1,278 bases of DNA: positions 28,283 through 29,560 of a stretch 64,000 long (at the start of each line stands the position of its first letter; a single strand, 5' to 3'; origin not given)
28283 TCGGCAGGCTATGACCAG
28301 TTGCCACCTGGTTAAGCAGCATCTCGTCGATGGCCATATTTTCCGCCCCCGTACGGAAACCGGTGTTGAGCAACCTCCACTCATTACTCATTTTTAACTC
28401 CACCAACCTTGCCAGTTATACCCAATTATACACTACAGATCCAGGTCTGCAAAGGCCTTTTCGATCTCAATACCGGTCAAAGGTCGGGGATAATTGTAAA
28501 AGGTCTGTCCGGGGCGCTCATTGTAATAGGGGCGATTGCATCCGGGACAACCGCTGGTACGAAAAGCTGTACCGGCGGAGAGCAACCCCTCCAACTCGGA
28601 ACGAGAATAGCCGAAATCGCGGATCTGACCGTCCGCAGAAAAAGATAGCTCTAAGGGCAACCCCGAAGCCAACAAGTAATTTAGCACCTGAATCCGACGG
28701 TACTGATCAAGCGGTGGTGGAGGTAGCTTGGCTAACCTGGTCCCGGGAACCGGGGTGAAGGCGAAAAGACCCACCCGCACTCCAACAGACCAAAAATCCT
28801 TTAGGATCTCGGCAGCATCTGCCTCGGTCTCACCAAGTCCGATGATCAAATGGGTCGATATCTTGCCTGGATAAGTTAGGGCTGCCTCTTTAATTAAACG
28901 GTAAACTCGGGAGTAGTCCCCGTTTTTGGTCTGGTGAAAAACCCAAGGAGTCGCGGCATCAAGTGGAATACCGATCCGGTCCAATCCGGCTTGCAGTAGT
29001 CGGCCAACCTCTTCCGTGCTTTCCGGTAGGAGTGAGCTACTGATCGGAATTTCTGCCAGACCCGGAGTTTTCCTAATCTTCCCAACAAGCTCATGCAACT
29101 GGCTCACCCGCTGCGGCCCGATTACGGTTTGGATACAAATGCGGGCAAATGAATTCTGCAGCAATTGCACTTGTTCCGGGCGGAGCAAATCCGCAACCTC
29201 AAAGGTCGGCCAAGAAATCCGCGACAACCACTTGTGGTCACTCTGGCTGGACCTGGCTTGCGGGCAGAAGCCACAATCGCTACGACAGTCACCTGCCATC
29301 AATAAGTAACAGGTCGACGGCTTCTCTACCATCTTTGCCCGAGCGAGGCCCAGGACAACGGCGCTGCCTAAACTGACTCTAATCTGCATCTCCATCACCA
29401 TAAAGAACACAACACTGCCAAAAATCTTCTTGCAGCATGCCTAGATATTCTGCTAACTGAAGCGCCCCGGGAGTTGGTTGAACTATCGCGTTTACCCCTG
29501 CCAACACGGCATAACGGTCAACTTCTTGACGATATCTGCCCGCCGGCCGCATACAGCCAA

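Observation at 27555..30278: Two tandem radical-SAM genes plus an LplA/LipM-type ligase embedded in the glycine-cleavage operon: candidate LipA-independent two-component (LipS1/LipS2-type) lipoyl synthase dedicated to the H protein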

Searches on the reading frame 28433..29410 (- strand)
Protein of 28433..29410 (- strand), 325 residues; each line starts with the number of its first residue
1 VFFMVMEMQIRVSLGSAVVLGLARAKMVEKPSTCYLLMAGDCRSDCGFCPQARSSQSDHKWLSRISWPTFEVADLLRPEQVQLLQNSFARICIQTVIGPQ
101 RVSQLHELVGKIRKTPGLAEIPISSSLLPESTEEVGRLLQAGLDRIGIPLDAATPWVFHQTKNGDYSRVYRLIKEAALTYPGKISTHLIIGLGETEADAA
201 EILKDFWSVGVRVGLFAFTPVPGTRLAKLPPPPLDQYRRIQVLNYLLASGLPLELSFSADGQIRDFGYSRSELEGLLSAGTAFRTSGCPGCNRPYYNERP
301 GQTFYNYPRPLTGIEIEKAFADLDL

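Call 3: search_protein_families(library=pfam, proteins=[window:28433-29410:-], max_evalue=0.01)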
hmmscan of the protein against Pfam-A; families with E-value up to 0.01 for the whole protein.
window:28433-29410:- (325 aa): 1 family
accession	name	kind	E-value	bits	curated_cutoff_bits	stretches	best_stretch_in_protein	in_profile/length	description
PF04055.27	Radical_SAM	-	9.3e-09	36.1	29.5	1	41-205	6-165/166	Radical SAM superfamily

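Call 4: search_protein_families(library=ncbifam, proteins=[window:28433-29410:-], max_evalue=0.01)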
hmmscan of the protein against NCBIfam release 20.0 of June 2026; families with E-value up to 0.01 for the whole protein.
window:28433-29410:- (325 aa): 10 families
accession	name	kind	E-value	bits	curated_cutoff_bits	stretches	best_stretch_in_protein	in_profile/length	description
NF053743.1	LipS2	equivalog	8.5e-101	337.2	270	1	10-308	1-292/292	LipS2 family lipoyl synthase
TIGR00433.2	bioB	equivalog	8.3e-11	41.7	225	1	38-239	47-242/307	biotin synthase BioB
TIGR04043.1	rSAM_MSMEG_0568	hypoth_equivalog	2.7e-06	26.6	303.7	1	129-237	203-316/354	MSMEG_0568 family radical SAM protein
TIGR03957.1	rSAM_HmdB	equivalog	1.6e-05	24.3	320.9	1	132-243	132-246/317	5,10-methenyltetrahydromethanopterin hydrogenase cofactor biosynthesis protein HmdB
TIGR00510.1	lipA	equivalog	3.2e-05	23.4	310.25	1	103-213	127-238/302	lipoyl synthase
NF004019.1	PRK05481.1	subfamily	0.00034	20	203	1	130-212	137-220/286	lipoyl synthase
TIGR02666.1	moaA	equivalog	0.00093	18.2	284.05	1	72-179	39-153/336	GTP 3',8-cyclase MoaA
NF045502.1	variant_rSAM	domain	0.001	18.1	125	1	32-240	135-347/357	radical SAM protein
TIGR01125.1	TIGR01125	equivalog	0.0012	18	356.95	1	27-230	131-338/432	30S ribosomal protein S12 methylthiotransferase RimO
TIGR02668.1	moaA_archaeal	equivalog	0.0067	15.5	325.25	1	42-190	20-159/303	GTP 3',8-cyclase MoaA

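Call 20: search_solved_structures(query=window:28433-29410:-, max_evalue=1)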
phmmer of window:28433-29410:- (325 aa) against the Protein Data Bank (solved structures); distinct sequences matched with E-value up to 1: 6.
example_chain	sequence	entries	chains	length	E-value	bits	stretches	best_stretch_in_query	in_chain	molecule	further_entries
1r30_A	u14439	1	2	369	0.05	16.1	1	32-209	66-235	Biotin synthase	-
4u0o_B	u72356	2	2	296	0.052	16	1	168-220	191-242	Lipoyl synthase 2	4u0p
8vcw_A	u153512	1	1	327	0.48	12.8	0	186-245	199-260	Biotin synthase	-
4lac_A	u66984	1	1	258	0.51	12.7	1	38-102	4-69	PP2A Scaffold Subunit A, Truncated, an internal deletion of PP2A A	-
8rvv_C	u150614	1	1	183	0.87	12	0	105-145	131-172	H(2):CoB-CoM heterodisulfide,ferredoxin reductase subunit C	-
8rvu_c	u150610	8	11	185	0.91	11.9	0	105-145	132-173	H(2):CoB-CoM heterodisulfide,ferredoxin reductase subunit C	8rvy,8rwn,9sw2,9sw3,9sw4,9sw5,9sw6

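Call 50: find_homologous_proteins(query=window:28433-29410:-)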
Query window:28433-29410:- (325 aa): 6173 proteins with E <= 0.001 among 8000 candidates; the best 120 are listed.
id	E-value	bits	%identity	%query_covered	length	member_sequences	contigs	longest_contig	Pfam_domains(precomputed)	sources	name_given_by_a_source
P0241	3.1e-215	732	100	99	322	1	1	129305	PF04055.28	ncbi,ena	-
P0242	3.0e-186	636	84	99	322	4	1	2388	PF04055.28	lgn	-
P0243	7.8e-107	375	55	97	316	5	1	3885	PF04055.28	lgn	-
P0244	3.0e-102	360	53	97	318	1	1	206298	PF04055.28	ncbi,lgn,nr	ncbi:MAG: radical SAM protein [Firmicutes bacterium]|nr:radical SAM protein [Bacillota bacterium]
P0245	4.1e-101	357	51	97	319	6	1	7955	PF04055.28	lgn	-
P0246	7.3e-86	306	47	96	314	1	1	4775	PF04055.28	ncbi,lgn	-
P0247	7.7e-85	303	46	96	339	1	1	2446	PF04055.28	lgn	-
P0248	8.6e-84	300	45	96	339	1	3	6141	PF04055.28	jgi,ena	-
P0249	1.3e-83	299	48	96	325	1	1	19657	PF04055.28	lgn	-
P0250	3.4e-83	298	45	96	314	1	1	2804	PF04055.28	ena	-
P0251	4.3e-83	297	45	96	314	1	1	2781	PF04055.28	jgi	-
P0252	5.0e-83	297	44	97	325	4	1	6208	PF04055.28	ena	-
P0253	6.4e-83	297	45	96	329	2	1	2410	PF04055.28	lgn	-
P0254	6.9e-83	297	47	96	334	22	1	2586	PF04055.28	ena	-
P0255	9.4e-83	296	45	97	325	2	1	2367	PF04055.28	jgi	jgi:biotin synthase-related radical SAM superfamily protein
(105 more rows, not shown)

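Call 67: predict_structure(alignment_id=A4)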
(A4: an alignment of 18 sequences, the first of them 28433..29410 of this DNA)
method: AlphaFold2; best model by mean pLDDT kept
length: 325 residues; sequences in the alignment: 18
mean_pLDDT: 89.2   pTM: 0.89
mean pLDDT of the five models: 89.2, 88.8, 88.1, 88.0, 72.1
residues with pLDDT >= 90: 233; 70-90: 64; 50-70: 19; < 50: 9
segments of 3 or more residues with pLDDT < 50: 1-4, 296-299
pLDDT, mean of each block of 10 residues (from residue 1): 67 91 84 89 87 77 74 94 93 90 94 94 94 97 96 95 93 98 95 97 97 91 89 94 95 96 96 95 76 53 80 93 86
secondary structure, 60 per line:
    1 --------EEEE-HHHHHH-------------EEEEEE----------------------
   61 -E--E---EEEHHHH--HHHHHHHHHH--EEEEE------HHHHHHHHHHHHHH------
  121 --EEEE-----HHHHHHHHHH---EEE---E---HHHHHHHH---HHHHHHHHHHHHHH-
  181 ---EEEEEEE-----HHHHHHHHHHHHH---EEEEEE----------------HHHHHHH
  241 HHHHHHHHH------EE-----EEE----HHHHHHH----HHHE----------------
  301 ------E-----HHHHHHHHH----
elements in order: E9-12 H14-19 E33-38 E69-71 H72-75 H78-87 E90-94 H101-114 E123-126 H132-141 E145-147 H155-162 H166-179 E184-190 H196-208 E212-217 H234-249 E263-265 H270-276 H313-321

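Call 70: fold_search(model_id=the predicted structure, library=pdb)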
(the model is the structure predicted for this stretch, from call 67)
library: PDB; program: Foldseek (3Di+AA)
matches with E <= 10: 1711; with E <= 0.001: 107
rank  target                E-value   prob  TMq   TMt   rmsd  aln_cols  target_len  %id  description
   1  8vcw                  7.8e-09  1.00  0.50  0.50   3.9       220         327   17  X-Ray Crystal Structure of the biotin synthase from B. obeum (released 2024-01-24)
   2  7o1p                  2.1e-08  1.00  0.53  0.52   3.4       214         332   18  [FeFe]-hydrogenase maturase HydE from T. Maritima (C-ter stretch absent) (released 2021-05-26)
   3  8vdw_A                3.4e-08  1.00  0.53  0.53   8.5       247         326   16  X-Ray Crystal Structure of the biotin synthase from V. parvula (released 2024-01-24)
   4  8vdw_B                4.9e-08  1.00  0.51  0.50   8.2       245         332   17  X-Ray Crystal Structure of the biotin synthase from V. parvula (released 2024-01-24)
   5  1r30_B                7.8e-08  1.00  0.52  0.54   8.5       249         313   18  The Crystal Structure of Biotin Synthase, an S-Adenosylmethionine-Dependent Radical Enzyme (released 2004-01-13)
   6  1r30_A                7.8e-08  1.00  0.52  0.54   8.5       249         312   18  The Crystal Structure of Biotin Synthase, an S-Adenosylmethionine-Dependent Radical Enzyme (released 2004-01-13)
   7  3ciw                  1.1e-07  1.00  0.54  0.50   3.1       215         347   18  X-RAY structure of the [FeFe]-hydrogenase maturase HydE from thermotoga maritima (released 2008-04-08)
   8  5few                  1.4e-07  1.00  0.54  0.51  11.2       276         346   16  HydE from T. maritima in complex with S-adenosyl-L-cysteine (final product) (released 2016-04-06)
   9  3cix                  1.8e-07  1.00  0.55  0.52   8.6       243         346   15  X-RAY structure of the [FeFe]-hydrogenase maturase HydE from thermotoga maritima in complex with thiocyanate (released 2008-04-08)
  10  8v0j_B                2.0e-07  1.00  0.50  0.54   7.6       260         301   15  Structure of the complex between Human LIAS and H-protein in the presence of s-adenosyl-l-methionine (released 2025-08-20)
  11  7o1t                  2.0e-07  1.00  0.55  0.50  14.3       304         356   14  Fe(CO)2CNCl species bound [HydE from T. Maritima (released 2021-05-26)
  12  5ff2                  2.7e-07  1.00  0.55  0.52   8.6       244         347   16  HydE from T. maritima in complex with (2R,4R)-TDA (released 2016-04-06)
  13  5fep                  2.7e-07  1.00  0.53  0.50  11.2       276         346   16  HydE from T. maritima in complex with (2R,4R)-MeTDA (released 2016-04-06)
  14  9c19_A                2.7e-07  1.00  0.51  0.54   7.9       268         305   14  Structure of human LIAS (released 2025-07-09)
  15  9c19_C                2.7e-07  1.00  0.49  0.54   8.0       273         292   15  Structure of human LIAS (released 2025-07-09)
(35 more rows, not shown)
